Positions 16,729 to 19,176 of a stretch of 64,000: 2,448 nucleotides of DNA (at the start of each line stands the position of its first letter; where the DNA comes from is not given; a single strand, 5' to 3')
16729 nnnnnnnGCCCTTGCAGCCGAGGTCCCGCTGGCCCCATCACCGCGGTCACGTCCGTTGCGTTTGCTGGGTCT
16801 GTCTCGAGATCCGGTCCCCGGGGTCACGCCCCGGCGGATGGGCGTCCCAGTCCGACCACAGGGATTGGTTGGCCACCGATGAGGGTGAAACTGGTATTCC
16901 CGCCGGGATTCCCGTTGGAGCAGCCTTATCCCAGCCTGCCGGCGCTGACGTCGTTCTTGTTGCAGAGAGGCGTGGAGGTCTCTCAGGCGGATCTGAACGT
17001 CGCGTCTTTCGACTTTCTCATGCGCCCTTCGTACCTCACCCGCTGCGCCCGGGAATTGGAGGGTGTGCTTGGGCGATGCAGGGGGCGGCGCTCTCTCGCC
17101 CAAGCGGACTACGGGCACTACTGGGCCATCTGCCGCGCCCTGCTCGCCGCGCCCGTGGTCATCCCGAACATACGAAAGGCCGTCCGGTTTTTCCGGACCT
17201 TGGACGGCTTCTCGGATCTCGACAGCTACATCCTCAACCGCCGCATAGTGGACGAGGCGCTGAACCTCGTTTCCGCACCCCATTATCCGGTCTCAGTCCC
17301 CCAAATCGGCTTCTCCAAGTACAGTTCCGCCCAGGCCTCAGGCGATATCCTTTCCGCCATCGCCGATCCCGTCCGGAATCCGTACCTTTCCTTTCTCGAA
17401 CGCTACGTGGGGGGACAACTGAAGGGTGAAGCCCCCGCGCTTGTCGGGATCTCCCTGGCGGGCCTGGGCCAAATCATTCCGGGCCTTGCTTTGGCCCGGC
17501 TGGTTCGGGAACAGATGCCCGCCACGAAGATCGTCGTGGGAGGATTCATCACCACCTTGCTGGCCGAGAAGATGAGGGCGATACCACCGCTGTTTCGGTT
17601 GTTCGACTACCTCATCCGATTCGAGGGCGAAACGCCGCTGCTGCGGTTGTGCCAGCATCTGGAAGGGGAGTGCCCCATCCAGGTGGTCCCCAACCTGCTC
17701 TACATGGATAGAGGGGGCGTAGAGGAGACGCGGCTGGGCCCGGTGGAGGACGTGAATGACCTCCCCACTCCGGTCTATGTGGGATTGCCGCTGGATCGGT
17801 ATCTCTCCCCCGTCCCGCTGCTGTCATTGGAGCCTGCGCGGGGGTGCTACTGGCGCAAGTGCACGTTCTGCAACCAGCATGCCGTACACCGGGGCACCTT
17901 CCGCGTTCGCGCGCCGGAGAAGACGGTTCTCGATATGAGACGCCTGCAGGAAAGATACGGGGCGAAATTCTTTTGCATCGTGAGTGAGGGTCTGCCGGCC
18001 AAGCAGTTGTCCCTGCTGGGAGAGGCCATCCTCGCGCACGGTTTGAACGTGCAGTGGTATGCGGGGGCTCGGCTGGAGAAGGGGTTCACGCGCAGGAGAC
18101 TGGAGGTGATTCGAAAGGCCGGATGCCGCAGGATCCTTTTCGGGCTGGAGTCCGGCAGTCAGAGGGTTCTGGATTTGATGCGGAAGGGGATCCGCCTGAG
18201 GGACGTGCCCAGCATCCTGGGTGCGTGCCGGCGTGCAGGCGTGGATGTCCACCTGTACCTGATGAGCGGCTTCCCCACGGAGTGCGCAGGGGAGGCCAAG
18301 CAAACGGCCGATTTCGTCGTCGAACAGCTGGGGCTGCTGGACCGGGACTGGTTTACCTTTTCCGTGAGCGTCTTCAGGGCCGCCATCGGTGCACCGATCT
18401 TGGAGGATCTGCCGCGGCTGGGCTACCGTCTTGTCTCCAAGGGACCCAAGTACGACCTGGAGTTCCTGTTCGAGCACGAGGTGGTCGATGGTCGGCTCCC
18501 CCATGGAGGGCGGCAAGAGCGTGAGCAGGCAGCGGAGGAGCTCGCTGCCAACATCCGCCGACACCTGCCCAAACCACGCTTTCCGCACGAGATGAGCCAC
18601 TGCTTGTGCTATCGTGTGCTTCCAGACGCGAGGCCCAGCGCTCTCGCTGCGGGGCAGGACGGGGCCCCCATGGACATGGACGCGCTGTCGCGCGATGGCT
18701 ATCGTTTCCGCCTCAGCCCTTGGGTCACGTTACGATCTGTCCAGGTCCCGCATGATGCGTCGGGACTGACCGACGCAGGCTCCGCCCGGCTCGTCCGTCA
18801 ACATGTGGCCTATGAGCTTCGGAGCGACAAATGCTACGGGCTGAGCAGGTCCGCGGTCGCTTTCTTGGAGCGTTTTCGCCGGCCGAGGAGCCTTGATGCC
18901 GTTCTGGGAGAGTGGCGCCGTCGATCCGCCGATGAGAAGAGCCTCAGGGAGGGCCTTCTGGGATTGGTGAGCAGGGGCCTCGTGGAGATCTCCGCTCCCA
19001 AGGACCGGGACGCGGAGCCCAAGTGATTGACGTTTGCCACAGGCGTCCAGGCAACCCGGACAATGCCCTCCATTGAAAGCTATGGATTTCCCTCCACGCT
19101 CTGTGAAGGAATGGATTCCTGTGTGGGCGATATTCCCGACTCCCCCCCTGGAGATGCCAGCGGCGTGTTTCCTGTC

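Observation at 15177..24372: Split HgdC/BcrAD-like activator pair and HgdAB/BcrBC-like pair flanking a B12-radical SAM and fused to cydABX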

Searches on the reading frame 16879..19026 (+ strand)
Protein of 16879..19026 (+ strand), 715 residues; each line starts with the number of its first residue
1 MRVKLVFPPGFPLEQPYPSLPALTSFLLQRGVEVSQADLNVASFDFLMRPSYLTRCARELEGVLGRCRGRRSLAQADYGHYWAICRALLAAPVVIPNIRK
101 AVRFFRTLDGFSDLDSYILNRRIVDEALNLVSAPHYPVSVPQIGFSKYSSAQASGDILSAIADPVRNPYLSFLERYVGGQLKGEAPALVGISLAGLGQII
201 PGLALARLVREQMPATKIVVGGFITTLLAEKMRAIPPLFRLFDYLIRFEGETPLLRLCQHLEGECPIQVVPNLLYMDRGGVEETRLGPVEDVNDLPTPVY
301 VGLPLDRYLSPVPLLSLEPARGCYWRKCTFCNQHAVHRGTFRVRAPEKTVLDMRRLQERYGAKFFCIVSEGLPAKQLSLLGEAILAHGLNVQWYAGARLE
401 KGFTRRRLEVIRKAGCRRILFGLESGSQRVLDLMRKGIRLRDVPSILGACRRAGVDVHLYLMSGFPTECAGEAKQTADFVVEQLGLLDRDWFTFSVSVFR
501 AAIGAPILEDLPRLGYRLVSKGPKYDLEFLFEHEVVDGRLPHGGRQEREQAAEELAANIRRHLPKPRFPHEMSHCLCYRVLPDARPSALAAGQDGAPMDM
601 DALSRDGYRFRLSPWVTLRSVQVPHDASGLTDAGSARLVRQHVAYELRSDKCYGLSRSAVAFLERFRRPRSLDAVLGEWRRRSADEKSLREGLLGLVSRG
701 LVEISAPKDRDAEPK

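Call 5: search_protein_families(library=pfam, proteins=[window:16879-19026:+], max_evalue=0.01)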
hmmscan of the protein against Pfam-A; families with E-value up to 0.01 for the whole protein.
window:16879-19026:+ (715 aa): 2 families
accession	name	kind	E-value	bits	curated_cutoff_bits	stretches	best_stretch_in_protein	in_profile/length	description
PF04055.27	Radical_SAM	-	2.3e-15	57.6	29.5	1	318-480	2-166/166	Radical SAM superfamily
PF02310.24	B12-binding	-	0.00022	21.5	32.1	1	181-254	47-117/121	B12 binding domain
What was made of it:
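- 16879..19026 (+): B12-binding-type radical SAM protein (715 aa) with a Cx4Cx2C motif and a probable PqqD-like C-terminal domain. A lineage-specific insert, not part of the cassette. PF04055 E 2e-15; B12-binding 21.5 bits, below the cut-off (call 5).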

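Call 6: search_protein_families(library=ncbifam, proteins=[window:16879-19026:+], max_evalue=0.01)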
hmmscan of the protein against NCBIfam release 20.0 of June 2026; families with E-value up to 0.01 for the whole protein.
window:16879-19026:+ (715 aa): 19 families
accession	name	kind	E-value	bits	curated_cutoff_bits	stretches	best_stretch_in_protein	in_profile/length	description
NF050148.1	rSAM_ApyD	equivalog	2.4e-33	115.5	750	1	176-482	65-365/645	RiPP biosynthesis radical SAM protein ApyD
TIGR03975.1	rSAM_ocin_1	subfamily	1.1e-30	106.8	281.85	1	161-474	105-421/606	RiPP maturation radical SAM C-methyltransferase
TIGR04479.1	bcpD_PhpK_rSAM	subfamily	1.3e-24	86.4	600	1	181-482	106-408/504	PhpK family radical SAM P-methyltransferase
TIGR03471.1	HpnJ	equivalog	1.3e-19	70.5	577.6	1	204-482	86-364/472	hopanoid biosynthesis associated radical SAM protein HpnJ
TIGR02026.1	BchE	equivalog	2.4e-19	69.6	481.35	1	201-440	78-322/497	magnesium-protoporphyrin IX monomethyl ester anaerobic oxidative cyclase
TIGR04014.1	B12_SAM_MJ_0865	equivalog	4e-18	65.4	360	2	407-483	260-336/434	methyl-coenzyme M reductase glutamine C-methyltransferase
TIGR04072.2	rSAM_ladder_B12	equivalog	1.7e-16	59.9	360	1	206-475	90-341/443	lipid biosynthesis B12-binding/radical SAM protein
NF038361.1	rSAM_Sden_1168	equivalog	4.3e-15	55.3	575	1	205-485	160-452/560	Sden_1168 family B12-binding radical SAM P-methyltransferase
TIGR04367.1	HpnR_B12_rSAM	equivalog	1.7e-13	49.9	650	1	183-462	58-332/490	hopanoid C-3 methylase HpnR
TIGR04385.1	B12_rSAM_cofa1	equivalog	2.9e-12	46.6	450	1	199-476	83-357/438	B12 lower ligand biosynthesis radical SAM protein BzaD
TIGR04013.1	B12_SAM_MJ_1487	hypoth_equivalog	1.1e-11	44.3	251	2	407-480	256-330/382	TIGR04013 family B12-binding domain/radical SAM domain-containing protein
NF040546.1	rSAM_CUAEP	equivalog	2.5e-09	36.4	500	1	202-468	64-326/468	CUAEP/CCAEP-tail radical SAM (seleno)protein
NF040542.1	rSAM_RCCLKC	equivalog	6.1e-09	35.5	450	1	171-458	32-325/423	arsinothricin biosynthesis radical SAM protein ArsL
NF033070.1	rSAM_AprD4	equivalog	1.1e-07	31.2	500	1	380-496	263-375/456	AprD4 family radical SAM diol-dehydratase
TIGR04190.1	B12_SAM_Ta0216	equivalog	1.8e-07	30.2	500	1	188-289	82-181/554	TIGR04190 family B12-binding domain/radical SAM domain protein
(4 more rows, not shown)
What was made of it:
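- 16879..19026 (+): Best NCBIfam hits are the RiPP radical SAM families ApyD and rSAM_ocin_1, far below their cut-offs (call 6).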

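Call 45: find_homologous_proteins(query=window:16879-19026:+, max_evalue=1e-10)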
Query window:16879-19026:+ (715 aa): 273 proteins with E <= 1e-10 among 8000 candidates; the best 120 are listed.
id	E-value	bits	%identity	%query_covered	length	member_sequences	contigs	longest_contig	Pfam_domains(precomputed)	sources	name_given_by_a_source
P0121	0.0e+0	1628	100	100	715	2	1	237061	PF04055.28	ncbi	-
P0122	6.9e-244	830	53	98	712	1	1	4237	PF04055.28,PF02310.25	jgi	-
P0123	4.3e-243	827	53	99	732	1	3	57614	PF04055.28,PF02310.25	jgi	jgi:anaerobic magnesium-protoporphyrin IX monomethyl ester cyclase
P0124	9.5e-229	779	54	99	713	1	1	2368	PF04055.28,PF02310.25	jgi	jgi:radical SAM superfamily enzyme YgiQ (UPF0313 family)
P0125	1.2e-224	766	62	78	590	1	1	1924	PF04055.28,PF02310.25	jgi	jgi:hypothetical protein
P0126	2.4e-209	715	49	99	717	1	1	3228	PF04055.28,PF02310.25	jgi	jgi:anaerobic magnesium-protoporphyrin IX monomethyl ester cyclase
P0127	7.5e-197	674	47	99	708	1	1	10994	PF04055.28,PF02310.25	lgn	-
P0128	2.1e-190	653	43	98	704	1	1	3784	PF04055.28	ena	-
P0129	5.1e-188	645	42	98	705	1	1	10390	PF04055.28,PF02310.25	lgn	-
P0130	4.5e-186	638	42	98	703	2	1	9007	PF04055.28,PF02310.25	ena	-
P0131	1.2e-182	627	44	95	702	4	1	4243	PF04055.28,PF02310.25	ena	-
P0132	1.4e-160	554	41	95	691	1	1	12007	PF04055.28,PF02310.25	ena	-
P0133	2.4e-154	534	37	100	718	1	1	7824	PF04055.28,PF02310.25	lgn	-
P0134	2.0e-152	527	39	95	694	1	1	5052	PF04055.28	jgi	-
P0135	1.7e-113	398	36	92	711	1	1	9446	PF04055.28,PF02310.25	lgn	-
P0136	3.5e-112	394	38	81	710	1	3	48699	PF04055.28,PF02310.25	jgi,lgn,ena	jgi:radical SAM superfamily enzyme YgiQ (UPF0313 family)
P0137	2.5e-111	391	35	99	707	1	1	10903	PF04055.28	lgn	-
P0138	4.8e-110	387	38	74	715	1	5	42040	PF04055.28,PF02310.25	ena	-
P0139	5.1e-110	387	39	76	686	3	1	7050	PF04055.28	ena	-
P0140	2.4e-109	385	37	75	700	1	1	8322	PF04055.28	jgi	jgi:anaerobic magnesium-protoporphyrin IX monomethyl ester cyclase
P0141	1.3e-107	379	37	78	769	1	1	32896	PF04055.28,PF02310.25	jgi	-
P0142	1.3e-105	372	36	81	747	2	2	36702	PF04055.28,PF02310.25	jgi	jgi:anaerobic magnesium-protoporphyrin IX monomethyl ester cyclase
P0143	9.5e-104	366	33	95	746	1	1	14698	PF04055.28,PF02310.25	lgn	-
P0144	4.4e-103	364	36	81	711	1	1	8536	PF04055.28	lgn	-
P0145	1.2e-101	359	39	70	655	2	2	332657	PF04055.28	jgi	-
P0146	8.4e-101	357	36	81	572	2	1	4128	PF04055.28,PF02310.25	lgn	-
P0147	2.2e-97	345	34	81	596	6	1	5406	PF04055.28,PF02310.25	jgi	-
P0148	2.7e-97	345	35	83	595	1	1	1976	PF04055.28,PF02310.25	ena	-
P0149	2.3e-96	342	35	81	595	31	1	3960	PF04055.28,PF02310.25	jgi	-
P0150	2.5e-96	342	35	81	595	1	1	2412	PF04055.28,PF02310.25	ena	-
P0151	3.7e-96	341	35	81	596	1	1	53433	PF04055.28,PF02310.25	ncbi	-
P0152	3.9e-96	341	35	81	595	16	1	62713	PF04055.28,PF02310.25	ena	-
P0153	7.5e-96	340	34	83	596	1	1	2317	PF04055.28,PF02310.25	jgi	jgi:anaerobic magnesium-protoporphyrin IX monomethyl ester cyclase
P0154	1.2e-95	340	34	83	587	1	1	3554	PF04055.28,PF02310.25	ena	-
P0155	1.3e-95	339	35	81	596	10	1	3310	PF04055.28,PF02310.25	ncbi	-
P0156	1.9e-95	339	33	81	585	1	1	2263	PF04055.28,PF02310.25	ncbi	-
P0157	2.7e-95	338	34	81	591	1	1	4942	PF04055.28,PF02310.25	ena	-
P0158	3.9e-95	338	34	81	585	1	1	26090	PF04055.28,PF02310.25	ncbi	-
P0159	4.1e-95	338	35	81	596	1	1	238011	PF04055.28,PF02310.25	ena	-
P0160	1.1e-94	336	36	79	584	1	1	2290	PF04055.28,PF02310.25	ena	-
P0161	1.2e-94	336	34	83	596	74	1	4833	PF04055.28,PF02310.25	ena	-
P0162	1.8e-94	336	35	81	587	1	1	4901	PF04055.28,PF02310.25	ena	-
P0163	2.3e-94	335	34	81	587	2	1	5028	PF04055.28,PF02310.25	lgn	-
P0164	3.3e-94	335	34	83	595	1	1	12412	PF04055.28,PF02310.25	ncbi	ncbi:MAG: B12-binding domain-containing radical SAM protein [Planctomycetota bacterium]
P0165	1.7e-93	332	35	79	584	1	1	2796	PF04055.28,PF02310.25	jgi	-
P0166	2.0e-93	332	37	68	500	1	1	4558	PF04055.28,PF02310.25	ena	-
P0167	2.1e-93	332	34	81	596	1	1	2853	PF04055.28,PF02310.25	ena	-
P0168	2.6e-93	332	35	79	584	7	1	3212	PF04055.28,PF02310.25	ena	-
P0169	2.8e-93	332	34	81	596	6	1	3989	PF04055.28,PF02310.25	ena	-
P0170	3.1e-93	332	34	81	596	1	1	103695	PF04055.28,PF02310.25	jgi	-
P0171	3.3e-93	331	34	81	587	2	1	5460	PF04055.28,PF02310.25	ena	-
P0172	3.3e-93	331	34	81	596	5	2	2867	PF04055.28,PF02310.25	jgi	jgi:virulence-associated protein VapD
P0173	3.4e-93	331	33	84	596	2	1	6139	PF04055.28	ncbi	-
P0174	4.5e-93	331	35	79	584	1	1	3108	PF04055.28,PF02310.25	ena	-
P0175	7.6e-93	330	33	81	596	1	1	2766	PF04055.28,PF02310.25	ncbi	-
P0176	1.1e-92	330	34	79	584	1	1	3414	PF04055.28,PF02310.25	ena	-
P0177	1.7e-92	329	34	81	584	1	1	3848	PF04055.28,PF02310.25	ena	-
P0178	2.4e-92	329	32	75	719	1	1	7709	PF04055.28,PF05402.19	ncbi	ncbi:hypothetical protein ig2599ANME_1772 [groundwater metagenome]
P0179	2.6e-92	329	34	79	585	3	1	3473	PF04055.28,PF02310.25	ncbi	-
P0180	2.9e-92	328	34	79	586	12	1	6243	PF04055.28,PF02310.25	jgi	-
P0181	3.0e-92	328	35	79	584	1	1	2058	PF04055.28,PF02310.25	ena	-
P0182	7.4e-92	327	34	79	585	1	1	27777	PF04055.28,PF02310.25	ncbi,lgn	-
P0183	9.5e-92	327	33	75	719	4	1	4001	PF04055.28,PF05402.19,PF02310.25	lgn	-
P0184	1.5e-91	326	34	81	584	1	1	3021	PF04055.28,PF02310.25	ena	-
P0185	1.8e-91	326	34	81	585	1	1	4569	PF04055.28,PF02310.25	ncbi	-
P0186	2.1e-91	325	35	78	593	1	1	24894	PF04055.28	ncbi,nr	ncbi:MAG: radical SAM protein [Nitrospinota bacterium]|nr:radical SAM protein [Nitrospinota bacteriu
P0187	4.2e-91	325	35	79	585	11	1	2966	PF04055.28,PF02310.25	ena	-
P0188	4.4e-91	324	35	79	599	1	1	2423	PF04055.28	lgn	-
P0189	5.0e-91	324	34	81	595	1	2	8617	PF04055.28,PF02310.25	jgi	jgi:anaerobic magnesium-protoporphyrin IX monomethyl ester cyclase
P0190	5.5e-91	324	34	81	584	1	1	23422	PF04055.28,PF02310.25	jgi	-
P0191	6.3e-91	324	33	80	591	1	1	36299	PF04055.28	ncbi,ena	-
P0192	8.9e-91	323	34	79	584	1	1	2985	PF04055.28,PF02310.25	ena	-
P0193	1.2e-90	323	34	81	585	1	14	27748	PF04055.28,PF02310.25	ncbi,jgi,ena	-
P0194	1.2e-90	323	35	78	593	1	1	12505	PF04055.28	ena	-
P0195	1.4e-90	323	35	81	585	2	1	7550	PF04055.28,PF02310.25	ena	-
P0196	1.6e-90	323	34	81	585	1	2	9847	PF04055.28,PF02310.25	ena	-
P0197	1.7e-90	323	33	81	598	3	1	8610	PF04055.28,PF02310.25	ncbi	ncbi:MAG: B12-binding domain-containing radical SAM protein [Candidatus Scalindua sp.]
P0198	1.9e-90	322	35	81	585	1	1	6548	PF04055.28,PF02310.25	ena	-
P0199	2.0e-90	322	34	80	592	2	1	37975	PF04055.28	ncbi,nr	ncbi:MAG: radical SAM protein [Nitrospinae bacterium]|nr:radical SAM protein [Nitrospinota bacterium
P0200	2.4e-90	322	33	80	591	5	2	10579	PF04055.28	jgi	jgi:radical SAM superfamily enzyme YgiQ (UPF0313 family)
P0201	2.7e-90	322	34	81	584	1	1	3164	PF04055.28,PF02310.25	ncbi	-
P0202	3.0e-90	322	34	77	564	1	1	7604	PF04055.28,PF02310.25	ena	-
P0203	3.0e-90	322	33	80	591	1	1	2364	PF04055.28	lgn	-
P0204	5.2e-90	321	34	79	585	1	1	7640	PF04055.28,PF02310.25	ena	-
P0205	5.3e-90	321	33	75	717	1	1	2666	PF04055.28,PF05402.19,PF02310.25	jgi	jgi:radical SAM superfamily enzyme YgiQ (UPF0313 family)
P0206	6.1e-90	321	33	75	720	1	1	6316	PF04055.28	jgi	jgi:radical SAM superfamily enzyme YgiQ (UPF0313 family)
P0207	8.2e-90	320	29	98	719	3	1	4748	PF04055.28,PF05402.19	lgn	-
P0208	8.6e-90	320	33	81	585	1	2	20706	PF04055.28,PF02310.25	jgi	jgi:hypothetical protein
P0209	1.1e-89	320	34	79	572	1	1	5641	PF04055.28,PF02310.25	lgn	-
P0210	1.3e-89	320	34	79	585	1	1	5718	PF04055.28,PF02310.25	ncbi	-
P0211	1.7e-89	319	33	80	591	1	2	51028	PF04055.28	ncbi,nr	ncbi:MAG: radical SAM protein [Nitrospinaceae bacterium]|nr:radical SAM protein [Nitrospinaceae bact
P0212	2.8e-89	318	33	80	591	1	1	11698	PF04055.28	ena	-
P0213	4.0e-89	318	34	78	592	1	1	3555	PF04055.28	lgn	-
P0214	5.6e-89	317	33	80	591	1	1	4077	PF04055.28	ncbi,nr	ncbi:MAG: radical SAM protein [Nitrospinae bacterium]|nr:radical SAM protein [Nitrospinota bacterium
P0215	6.3e-89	317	33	80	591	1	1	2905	PF04055.28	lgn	-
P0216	6.9e-89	317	34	79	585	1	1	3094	PF04055.28,PF02310.25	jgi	jgi:virulence-associated protein VapD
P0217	8.5e-89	317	34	79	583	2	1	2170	PF04055.28,PF02310.25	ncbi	-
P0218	1.5e-88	316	35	78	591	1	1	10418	PF04055.28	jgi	jgi:radical SAM superfamily enzyme YgiQ (UPF0313 family)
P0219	5.2e-88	314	35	78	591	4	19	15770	PF04055.28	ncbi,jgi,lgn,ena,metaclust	metaclust:\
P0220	1.7e-87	313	34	79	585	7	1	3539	PF04055.28,PF02310.25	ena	-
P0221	2.6e-87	312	35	68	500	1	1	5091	PF04055.28,PF02310.25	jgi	jgi:hypothetical protein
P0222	7.4e-87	310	33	78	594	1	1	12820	PF04055.28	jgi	jgi:radical SAM superfamily enzyme YgiQ (UPF0313 family)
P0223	8.5e-87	310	35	78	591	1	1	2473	PF04055.28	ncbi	-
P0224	1.0e-85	307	32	80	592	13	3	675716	PF04055.28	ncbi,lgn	-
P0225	2.1e-85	306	34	68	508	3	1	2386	PF04055.28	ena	-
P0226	3.7e-85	305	33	78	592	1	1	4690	PF04055.28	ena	-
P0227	4.1e-85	305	33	79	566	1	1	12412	PF04055.28,PF02310.25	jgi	jgi:hypothetical protein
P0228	4.5e-84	301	35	72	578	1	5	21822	PF04055.28,PF02310.25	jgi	jgi:anaerobic magnesium-protoporphyrin IX monomethyl ester cyclase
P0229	4.6e-84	301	34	68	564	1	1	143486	PF04055.28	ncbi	-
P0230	9.3e-84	300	34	70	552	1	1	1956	PF04055.28,PF02310.25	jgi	-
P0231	2.2e-83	299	34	79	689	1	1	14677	PF04055.28,PF02310.25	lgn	-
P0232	2.3e-83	299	34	70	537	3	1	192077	PF04055.28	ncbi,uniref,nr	ncbi:Fe-S oxidoreductase [Candidatus Scalindua japonica]|uniref:Fe-S oxidoreductase n=2 Tax=Candidat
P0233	5.0e-83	298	35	76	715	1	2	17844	PF04055.28,PF02310.25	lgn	-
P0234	8.9e-82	294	35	63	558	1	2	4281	PF04055.28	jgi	jgi:radical SAM superfamily enzyme YgiQ (UPF0313 family)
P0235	2.9e-81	292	34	74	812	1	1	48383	PF04055.28,PF02310.25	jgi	jgi:radical SAM superfamily enzyme YgiQ (UPF0313 family)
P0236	5.2e-81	291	33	74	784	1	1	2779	PF04055.28,PF02310.25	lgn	-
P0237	1.2e-80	290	34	75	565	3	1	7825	PF04055.28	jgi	-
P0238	3.1e-80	289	34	67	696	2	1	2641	PF04055.28,PF02310.25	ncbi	-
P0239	5.7e-79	284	33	68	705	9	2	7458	PF04055.28,PF02310.25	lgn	-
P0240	6.1e-76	274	33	75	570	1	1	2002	PF04055.28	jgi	jgi:hypothetical protein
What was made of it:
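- Checked: It is shared by the ~700-aa homologs (98-99% coverage; call 45).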

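Call 46: find_encoding_contigs(protein=P0121, flank=3000, max_places=1)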
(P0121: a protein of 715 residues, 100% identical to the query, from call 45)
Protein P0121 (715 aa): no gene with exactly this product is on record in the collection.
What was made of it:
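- Tried and rejected: A look-up of the window's own radical SAM protein to identify the source record failed (call 46).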

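Call 47: find_encoding_contigs(protein=P0123, flank=8000, max_places=1)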
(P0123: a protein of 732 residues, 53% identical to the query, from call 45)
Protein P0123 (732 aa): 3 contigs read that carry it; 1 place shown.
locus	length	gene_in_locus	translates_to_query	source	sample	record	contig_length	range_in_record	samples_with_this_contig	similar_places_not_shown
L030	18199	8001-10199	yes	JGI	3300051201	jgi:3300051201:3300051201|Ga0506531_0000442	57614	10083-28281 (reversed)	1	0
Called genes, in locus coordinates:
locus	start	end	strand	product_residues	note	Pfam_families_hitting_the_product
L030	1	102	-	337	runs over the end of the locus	PF12974:Phosphonate-bd (faint), PF09084:NMT1, PF13379:NMT1_2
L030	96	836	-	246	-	PF03466:LysR_substrate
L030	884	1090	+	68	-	-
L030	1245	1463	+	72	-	PF06902:Fer4_19 (weak), PF13459:Fer4_15, PF13370:Fer4_13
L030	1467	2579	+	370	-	PF01266:DAO, PF07992:Pyr_redox_2 (faint), PF13450:NAD_binding_8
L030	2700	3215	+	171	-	-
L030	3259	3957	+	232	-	-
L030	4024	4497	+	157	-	-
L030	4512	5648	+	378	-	PF04348:LppC (weak), PF13433:Peripla_BP_5, PF13458:Peripla_BP_6, PF01094:ANF_receptor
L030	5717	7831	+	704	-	-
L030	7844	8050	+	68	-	-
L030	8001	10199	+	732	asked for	PF02310:B12-binding (weak), PF04055:Radical_SAM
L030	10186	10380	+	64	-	-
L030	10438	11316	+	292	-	PF02653:BPD_transp_2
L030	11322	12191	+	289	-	PF02653:BPD_transp_2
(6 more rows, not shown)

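Call 48: find_encoding_contigs(protein=P0127, flank=8000, max_places=1)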
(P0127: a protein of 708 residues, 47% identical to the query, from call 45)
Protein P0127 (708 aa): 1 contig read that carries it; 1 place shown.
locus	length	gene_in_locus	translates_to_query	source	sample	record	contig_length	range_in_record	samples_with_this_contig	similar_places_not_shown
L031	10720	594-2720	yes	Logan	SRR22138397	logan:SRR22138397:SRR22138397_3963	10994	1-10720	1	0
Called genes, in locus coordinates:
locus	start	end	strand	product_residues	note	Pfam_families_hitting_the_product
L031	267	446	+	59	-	-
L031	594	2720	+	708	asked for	PF02310:B12-binding, PF04055:Radical_SAM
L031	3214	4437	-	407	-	PF06739:SBBP (faint), PF02012:BNR (faint)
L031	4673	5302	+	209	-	PF04542:Sigma70_r2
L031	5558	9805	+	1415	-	PF00069:Pkinase, PF07714:PK_Tyr_Ser-Thr, PF25173:Beta-prop_WDR3_1st, PF25174:Beta-prop_THOC3, PF25175:Beta-prop_WDR5, PF23381:Beta-prop_IFT122_1st, PF23414:Beta-prop_EML_2, PF24814:WD40_Prp19, +86 more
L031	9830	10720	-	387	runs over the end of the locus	?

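Call 80: search_protein_families(library=pfam, proteins=[P0207, P0178, P0123], max_evalue=0.01)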
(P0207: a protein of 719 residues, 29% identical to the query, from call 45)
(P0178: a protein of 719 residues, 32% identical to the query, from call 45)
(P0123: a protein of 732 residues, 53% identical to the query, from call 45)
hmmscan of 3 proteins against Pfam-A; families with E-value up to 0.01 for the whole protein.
P0207 (719 aa): 3 families
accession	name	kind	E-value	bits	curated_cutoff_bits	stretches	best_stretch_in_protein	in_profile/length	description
PF04055.27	Radical_SAM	-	3.4e-17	63.6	29.5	1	320-481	3-166/166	Radical SAM superfamily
PF05402.18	PqqD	-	8.4e-07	29.7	23.4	1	649-713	3-67/67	Coenzyme PQQ synthesis protein D (PqqD)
PF02310.24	B12-binding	-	2.8e-05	24.4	32.1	1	175-254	41-117/121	B12 binding domain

P0178 (719 aa): 3 families
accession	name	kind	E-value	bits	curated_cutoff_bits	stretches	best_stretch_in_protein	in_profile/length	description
PF04055.27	Radical_SAM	-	8.5e-16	59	29.5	1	320-481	3-166/166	Radical SAM superfamily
PF05402.18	PqqD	-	9e-09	36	23.4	1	649-713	3-67/67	Coenzyme PQQ synthesis protein D (PqqD)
PF02310.24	B12-binding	-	0.00051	20.3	32.1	1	175-256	41-119/121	B12 binding domain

P0123 (732 aa): 3 families
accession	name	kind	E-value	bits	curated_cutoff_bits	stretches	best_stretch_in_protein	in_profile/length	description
PF04055.27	Radical_SAM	-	1.1e-16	61.8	29.5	1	338-500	2-166/166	Radical SAM superfamily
PF02310.24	B12-binding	-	1.8e-07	31.4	32.1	1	195-274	41-117/121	B12 binding domain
PF05402.18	PqqD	-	0.0031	18.2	23.4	1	661-722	1-67/67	Coenzyme PQQ synthesis protein D (PqqD)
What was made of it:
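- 16879..19026 (+): PqqD is found in the homologs P0207 and P0178, and weakly in P0123 (call 80).
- Its PqqD-like tail and RiPP-type best hits point to peptide modification (calls 6, 80).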
